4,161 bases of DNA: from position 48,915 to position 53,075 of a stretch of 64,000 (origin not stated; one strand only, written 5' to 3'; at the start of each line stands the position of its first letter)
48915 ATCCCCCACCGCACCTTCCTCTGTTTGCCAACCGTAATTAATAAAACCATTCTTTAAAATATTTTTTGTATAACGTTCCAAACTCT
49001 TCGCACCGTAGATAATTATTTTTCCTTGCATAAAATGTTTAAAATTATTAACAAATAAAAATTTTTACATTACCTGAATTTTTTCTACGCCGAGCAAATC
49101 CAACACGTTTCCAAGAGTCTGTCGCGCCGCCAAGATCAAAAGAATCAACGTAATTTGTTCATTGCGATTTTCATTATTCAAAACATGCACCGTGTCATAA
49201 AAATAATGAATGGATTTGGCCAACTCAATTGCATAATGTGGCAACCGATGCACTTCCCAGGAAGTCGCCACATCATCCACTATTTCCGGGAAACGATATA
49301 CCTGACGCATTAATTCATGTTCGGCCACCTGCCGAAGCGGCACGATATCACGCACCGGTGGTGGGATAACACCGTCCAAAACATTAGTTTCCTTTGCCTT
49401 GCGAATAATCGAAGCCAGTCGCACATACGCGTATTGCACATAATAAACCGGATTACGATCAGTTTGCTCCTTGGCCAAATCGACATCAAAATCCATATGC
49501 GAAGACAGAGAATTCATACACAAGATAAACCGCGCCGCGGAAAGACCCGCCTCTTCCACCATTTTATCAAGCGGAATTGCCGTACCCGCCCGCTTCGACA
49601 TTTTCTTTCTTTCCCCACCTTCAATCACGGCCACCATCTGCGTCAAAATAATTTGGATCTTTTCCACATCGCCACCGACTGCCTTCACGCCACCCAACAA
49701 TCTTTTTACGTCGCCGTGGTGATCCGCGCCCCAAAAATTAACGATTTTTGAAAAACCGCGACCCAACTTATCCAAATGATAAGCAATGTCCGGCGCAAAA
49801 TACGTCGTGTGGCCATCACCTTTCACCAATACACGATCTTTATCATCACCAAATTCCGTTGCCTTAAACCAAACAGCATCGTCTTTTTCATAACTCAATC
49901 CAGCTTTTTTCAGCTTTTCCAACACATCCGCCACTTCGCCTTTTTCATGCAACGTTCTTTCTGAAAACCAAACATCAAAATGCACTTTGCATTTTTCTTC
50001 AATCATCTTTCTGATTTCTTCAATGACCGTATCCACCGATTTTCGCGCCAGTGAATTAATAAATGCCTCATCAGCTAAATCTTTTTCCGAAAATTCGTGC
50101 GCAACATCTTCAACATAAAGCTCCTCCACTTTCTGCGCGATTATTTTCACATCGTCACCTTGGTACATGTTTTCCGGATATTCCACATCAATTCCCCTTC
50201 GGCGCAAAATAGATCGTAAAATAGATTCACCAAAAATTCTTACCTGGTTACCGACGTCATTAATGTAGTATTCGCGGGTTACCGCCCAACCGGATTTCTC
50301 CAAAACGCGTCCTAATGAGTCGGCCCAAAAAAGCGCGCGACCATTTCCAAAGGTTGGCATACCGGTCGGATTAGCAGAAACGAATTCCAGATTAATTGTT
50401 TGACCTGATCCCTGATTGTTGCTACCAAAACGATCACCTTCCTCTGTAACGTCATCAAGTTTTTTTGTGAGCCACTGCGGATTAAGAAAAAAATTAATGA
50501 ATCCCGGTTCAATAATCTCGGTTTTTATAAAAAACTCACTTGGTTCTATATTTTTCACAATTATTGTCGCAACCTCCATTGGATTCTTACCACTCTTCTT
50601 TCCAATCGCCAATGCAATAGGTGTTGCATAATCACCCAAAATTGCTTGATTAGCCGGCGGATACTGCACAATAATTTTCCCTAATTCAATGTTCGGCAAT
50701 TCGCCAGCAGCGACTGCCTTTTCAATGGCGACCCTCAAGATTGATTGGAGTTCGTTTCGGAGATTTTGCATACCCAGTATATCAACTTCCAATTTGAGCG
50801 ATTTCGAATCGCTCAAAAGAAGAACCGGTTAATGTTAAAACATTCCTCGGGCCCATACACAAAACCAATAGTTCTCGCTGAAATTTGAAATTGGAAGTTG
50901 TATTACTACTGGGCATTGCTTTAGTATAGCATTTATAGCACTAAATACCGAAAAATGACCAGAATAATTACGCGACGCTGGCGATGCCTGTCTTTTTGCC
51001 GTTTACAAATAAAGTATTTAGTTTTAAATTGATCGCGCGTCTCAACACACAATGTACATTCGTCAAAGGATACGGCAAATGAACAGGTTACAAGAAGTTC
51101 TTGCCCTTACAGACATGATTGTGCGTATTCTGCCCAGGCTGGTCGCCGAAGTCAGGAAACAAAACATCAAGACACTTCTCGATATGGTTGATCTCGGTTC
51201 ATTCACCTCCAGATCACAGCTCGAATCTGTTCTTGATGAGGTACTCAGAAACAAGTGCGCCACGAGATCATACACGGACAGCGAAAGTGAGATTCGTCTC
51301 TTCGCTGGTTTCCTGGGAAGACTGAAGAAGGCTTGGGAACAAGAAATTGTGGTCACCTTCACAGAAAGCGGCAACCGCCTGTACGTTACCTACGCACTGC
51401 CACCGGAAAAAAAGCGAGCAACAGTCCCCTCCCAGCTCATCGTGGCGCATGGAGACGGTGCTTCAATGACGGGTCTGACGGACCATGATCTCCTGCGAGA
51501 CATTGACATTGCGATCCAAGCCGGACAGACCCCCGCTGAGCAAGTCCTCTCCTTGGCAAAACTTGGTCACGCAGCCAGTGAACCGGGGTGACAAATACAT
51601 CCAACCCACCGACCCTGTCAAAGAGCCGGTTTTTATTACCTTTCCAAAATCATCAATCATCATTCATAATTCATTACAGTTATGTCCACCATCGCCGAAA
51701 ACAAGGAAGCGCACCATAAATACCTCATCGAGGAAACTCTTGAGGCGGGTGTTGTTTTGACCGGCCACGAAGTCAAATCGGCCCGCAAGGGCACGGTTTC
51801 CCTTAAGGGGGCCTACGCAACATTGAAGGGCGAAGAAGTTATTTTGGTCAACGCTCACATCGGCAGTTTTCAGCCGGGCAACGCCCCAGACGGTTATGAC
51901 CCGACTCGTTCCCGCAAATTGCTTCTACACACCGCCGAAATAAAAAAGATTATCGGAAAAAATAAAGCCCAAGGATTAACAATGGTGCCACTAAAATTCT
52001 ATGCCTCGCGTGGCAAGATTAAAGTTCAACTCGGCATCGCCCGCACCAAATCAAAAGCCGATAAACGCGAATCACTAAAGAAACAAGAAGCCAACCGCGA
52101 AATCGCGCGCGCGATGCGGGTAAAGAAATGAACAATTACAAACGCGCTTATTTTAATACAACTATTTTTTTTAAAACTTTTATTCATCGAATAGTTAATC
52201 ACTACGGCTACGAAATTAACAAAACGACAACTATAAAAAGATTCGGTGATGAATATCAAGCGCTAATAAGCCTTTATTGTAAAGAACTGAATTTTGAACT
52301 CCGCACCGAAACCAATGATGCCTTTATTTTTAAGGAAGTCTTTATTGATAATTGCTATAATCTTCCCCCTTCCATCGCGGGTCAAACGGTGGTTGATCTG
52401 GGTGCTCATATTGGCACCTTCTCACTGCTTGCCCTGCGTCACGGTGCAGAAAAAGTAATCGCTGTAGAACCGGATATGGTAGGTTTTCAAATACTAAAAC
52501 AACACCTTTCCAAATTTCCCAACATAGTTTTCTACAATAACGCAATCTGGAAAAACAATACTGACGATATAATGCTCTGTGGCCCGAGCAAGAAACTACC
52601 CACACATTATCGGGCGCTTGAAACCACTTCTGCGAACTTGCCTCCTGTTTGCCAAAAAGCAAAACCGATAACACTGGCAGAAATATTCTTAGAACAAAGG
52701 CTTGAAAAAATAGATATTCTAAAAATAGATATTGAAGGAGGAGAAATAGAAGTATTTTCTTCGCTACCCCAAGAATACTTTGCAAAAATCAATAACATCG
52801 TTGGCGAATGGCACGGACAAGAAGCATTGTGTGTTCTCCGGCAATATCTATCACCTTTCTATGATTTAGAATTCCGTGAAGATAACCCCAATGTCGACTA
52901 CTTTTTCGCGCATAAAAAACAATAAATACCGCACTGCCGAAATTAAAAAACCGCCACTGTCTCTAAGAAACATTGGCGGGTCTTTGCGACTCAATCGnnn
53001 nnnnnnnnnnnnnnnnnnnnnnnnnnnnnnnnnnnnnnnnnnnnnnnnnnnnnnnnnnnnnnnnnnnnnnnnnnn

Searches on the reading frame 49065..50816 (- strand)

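Call 52: search_protein_families(library=pfam, proteins=[window:49065-50816:-], max_evalue=1e-8)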
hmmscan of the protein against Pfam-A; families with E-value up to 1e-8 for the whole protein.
window:49065-50816:- (583 aa): 3 families
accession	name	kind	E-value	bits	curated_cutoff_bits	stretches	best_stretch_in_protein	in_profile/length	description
PF05746.21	DALR_1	-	1.3e-24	87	22.3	1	460-583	1-117/117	DALR anticodon binding domain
PF03485.21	Arg_tRNA_synt_N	-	9.3e-17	61.9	21.5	1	22-111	2-85/85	Arginyl tRNA synthetase N terminal domain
PF00750.26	tRNA-synt_1d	-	3.9e-16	59.4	23.3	1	135-431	16-306/349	tRNA synthetases class I (R), catalytic domain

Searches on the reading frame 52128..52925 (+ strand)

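Call 52: search_protein_families(library=pfam, proteins=[window:52128-52925:+], max_evalue=1e-8)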
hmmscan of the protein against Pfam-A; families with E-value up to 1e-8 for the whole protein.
window:52128-52925:+ (265 aa): 1 family
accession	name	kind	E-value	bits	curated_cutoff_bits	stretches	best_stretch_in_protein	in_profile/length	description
PF05050.19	Methyltransf_21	-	7.2e-12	46.2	22.7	1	90-232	1-152/173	Methyltransferase FkbM domain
